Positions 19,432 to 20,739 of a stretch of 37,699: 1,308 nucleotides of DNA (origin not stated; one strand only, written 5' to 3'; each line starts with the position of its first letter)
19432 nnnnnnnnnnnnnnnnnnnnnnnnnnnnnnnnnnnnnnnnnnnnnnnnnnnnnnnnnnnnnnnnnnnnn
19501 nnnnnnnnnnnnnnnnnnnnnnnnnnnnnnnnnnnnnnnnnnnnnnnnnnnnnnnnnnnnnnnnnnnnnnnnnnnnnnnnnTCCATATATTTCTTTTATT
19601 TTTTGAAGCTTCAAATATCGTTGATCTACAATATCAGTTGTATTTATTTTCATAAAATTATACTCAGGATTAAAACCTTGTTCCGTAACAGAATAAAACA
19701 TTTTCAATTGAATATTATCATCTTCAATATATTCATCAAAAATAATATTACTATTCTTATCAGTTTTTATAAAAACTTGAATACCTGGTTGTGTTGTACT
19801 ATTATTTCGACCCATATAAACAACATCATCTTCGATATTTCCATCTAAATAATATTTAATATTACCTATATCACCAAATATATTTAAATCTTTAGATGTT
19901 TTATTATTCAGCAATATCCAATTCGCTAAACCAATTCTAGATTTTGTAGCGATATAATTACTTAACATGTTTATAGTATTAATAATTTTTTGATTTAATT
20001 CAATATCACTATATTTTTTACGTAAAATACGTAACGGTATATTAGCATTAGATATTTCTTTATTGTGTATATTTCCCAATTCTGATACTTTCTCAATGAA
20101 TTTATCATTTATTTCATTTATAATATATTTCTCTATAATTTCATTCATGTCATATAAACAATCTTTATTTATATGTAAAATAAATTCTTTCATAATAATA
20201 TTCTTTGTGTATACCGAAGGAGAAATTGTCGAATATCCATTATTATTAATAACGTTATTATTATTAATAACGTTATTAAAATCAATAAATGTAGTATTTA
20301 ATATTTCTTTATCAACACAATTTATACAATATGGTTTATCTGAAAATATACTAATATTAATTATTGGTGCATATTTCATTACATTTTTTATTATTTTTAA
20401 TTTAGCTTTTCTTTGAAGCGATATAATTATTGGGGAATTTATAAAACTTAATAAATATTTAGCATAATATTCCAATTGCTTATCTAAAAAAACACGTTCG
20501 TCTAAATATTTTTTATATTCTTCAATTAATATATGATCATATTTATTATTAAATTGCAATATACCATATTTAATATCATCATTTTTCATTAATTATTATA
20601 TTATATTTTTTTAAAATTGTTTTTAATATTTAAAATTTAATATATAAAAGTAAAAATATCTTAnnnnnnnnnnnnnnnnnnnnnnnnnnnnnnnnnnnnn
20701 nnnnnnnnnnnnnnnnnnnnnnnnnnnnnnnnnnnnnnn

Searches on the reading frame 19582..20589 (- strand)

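Call 10: search_protein_families(library=pfam, proteins=[window:19582-20589:-], max_evalue=0.01)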
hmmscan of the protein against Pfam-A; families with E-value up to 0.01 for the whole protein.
window:19582-20589:- (336 aa): 1 family
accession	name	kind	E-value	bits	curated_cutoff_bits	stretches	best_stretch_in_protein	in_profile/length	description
PF07068.17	Gp23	-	0.00015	21.8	24.4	1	148-254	174-273/376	Major capsid protein Gp23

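Call 83: search_protein_families(library=phrogs, proteins=[window:19582-20589:-], max_evalue=0.001)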
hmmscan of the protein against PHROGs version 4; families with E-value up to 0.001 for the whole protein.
window:19582-20589:- (336 aa): 1 family
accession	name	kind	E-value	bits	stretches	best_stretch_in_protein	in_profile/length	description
phrog_28442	-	unknown function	9e-05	21.9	1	166-315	429-592/604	-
